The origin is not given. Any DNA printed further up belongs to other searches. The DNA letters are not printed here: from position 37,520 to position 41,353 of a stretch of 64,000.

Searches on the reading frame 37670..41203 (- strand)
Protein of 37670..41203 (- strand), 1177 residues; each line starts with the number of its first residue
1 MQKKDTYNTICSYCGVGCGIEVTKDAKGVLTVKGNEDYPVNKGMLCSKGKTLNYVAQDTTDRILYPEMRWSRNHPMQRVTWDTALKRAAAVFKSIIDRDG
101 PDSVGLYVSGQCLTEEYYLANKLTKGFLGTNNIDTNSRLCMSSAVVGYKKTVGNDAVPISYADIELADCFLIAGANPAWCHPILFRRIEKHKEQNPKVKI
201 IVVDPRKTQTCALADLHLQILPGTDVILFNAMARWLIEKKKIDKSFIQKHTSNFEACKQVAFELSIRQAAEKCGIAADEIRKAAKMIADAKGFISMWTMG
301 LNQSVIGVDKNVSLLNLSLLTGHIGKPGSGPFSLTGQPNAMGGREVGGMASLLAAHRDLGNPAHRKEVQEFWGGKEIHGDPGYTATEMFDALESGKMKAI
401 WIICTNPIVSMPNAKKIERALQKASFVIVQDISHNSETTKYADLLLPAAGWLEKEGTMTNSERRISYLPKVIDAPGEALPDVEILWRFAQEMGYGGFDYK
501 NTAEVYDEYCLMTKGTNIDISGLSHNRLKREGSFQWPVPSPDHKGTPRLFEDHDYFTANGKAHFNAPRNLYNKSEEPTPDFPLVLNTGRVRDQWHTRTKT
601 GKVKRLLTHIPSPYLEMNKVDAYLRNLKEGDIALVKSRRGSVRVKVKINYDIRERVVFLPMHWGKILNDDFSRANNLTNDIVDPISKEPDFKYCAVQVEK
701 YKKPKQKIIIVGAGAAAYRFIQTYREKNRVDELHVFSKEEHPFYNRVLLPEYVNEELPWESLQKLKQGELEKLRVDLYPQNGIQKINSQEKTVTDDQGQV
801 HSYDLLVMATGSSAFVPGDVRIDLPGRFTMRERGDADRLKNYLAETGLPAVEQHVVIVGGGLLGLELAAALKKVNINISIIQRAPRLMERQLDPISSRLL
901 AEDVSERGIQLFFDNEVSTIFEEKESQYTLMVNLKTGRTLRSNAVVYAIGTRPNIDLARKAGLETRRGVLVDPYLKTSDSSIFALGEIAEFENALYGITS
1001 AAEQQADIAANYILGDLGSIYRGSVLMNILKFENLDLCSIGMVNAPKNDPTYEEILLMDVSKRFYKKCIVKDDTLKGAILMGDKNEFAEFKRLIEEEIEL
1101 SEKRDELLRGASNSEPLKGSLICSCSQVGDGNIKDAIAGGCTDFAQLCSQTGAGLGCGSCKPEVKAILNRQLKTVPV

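Call 8: search_protein_families(library=pfam, proteins=[window:37670-41203:-])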
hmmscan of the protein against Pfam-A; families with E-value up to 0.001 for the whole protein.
window:37670-41203:- (1177 aa): 13 families
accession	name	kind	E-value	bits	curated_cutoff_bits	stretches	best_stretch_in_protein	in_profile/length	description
PF00384.28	Molybdopterin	-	4.4e-71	240.2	24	1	62-489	1-351/353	Molybdopterin oxidoreductase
PF07992.20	Pyr_redox_2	-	2.6e-48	165.4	26.1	1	707-1004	2-289/291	Pyridine nucleotide-disulphide oxidoreductase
PF01568.27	Molydop_binding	-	5.3e-31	107.3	26.8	1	583-695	1-110/110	Molydopterin dinucleotide binding domain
PF18267.7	Rubredoxin_C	-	6.3e-23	81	25.9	1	1027-1098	2-70/70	Rubredoxin NAD+ reductase C-terminal domain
PF04879.21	Molybdop_Fe4S4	-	1.3e-15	57.5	22.7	1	6-52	3-49/55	Molybdopterin oxidoreductase Fe4S4 domain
PF00070.33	Pyr_redox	-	6e-15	56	22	1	854-925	1-71/82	Pyridine nucleotide-disulphide oxidoreductase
PF04324.20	Fer2_BFD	-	9.2e-13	48.8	26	1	1121-1169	1-49/50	BFD-like [2Fe-2S] binding domain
PF13738.12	Pyr_redox_3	-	3.8e-10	39.9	30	1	849-967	161-283/305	Pyridine nucleotide-disulphide oxidoreductase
PF13450.12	NAD_binding_8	-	0.00019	22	21.9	0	857-887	1-31/68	NAD(P)-binding Rossmann-like domain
PF05834.18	Lycopene_cycl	-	0.00029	20.5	23.4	0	855-888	2-37/380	Lycopene cyclase protein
PF01266.30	DAO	-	0.00034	20.7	27.9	0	854-885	1-32/353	FAD dependent oxidoreductase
PF03486.20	HI0933_like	-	0.00044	20.2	50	0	899-951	114-164/244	HI0933-like protein Rossmann domain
PF13241.12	NAD_binding_7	-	0.00098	20.1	22.1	0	852-895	7-51/104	Putative NAD(P)-binding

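Call 13: search_protein_families(library=ncbifam, proteins=[window:37670-41203:-])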
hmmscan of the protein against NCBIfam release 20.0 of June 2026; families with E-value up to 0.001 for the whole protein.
window:37670-41203:- (1177 aa): 76 families (the best 25 are shown)
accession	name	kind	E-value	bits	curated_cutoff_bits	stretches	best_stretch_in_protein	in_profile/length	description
TIGR01591.1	Fdh-alpha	equivalog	6.8e-177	589.5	666.25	1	9-698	1-672/672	formate dehydrogenase subunit alpha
NF047855.1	AssmNtatRedNasC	equivalog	3.2e-159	531.5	1100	1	2-699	16-707/708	assimilatory nitrate reductase catalytic subunit NasC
NF041323.1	Nitr_red_NasA_Halo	equivalog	1.5e-150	503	1000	1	14-698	3-672/673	assimilatory nitrate reductase NasA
NF010055.0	PRK13532.1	equivalog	2.3e-128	429.7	904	3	9-260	45-300/830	nitrate reductase catalytic subunit NapA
TIGR01706.1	NAPA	equivalog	1e-119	401.1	930.55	3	9-262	45-302/830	periplasmic nitrate reductase subunit alpha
TIGR02374.1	nitri_red_nirB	equivalog_domain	9.5e-99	331.9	578.35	1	708-1172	1-469/794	nitrite reductase large subunit NirB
NF011565.0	PRK14989.1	subfamily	6.7e-71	239.5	883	1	705-1173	3-475/847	nitrite reductase large subunit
TIGR01701.1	Fdhalpha-like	subfamily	6.3e-69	232.9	582.15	1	58-699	95-742/744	FdhF/YdeP family oxidoreductase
TIGR01553.1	formate-DH-alph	equivalog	3.9e-66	223.5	814.2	3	8-252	46-305/1009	formate dehydrogenase-N subunit alpha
TIGR02693.1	arsenite_ox_L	equivalog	8.4e-58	196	359.05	1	30-671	79-783/806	arsenate reductase (azurin) large subunit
NF041513.1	formate_DH_Act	exception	4.6e-50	170.4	1400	2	8-252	44-296/1067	formate dehydrogenase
NF042949.2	3PPDioc_HcaD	equivalog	1.3e-49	169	450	1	706-1016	2-308/386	3-phenylpropionate/cinnamic acid dioxygenase ferredoxin--NAD(+) reductase subunit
NF003437.0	PRK04965.1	equivalog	8.7e-48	163.2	392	1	706-1016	3-302/378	NADH:flavorubredoxin reductase NorW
TIGR03385.1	CoA_CoA_reduc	equivalog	2.7e-42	145.1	578.8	1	707-1044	1-343/439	CoA-disulfide reductase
NF005895.0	PRK07860.1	equivalog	5.3e-42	143.8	802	2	8-234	238-457/811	NADH-quinone oxidoreductase subunit G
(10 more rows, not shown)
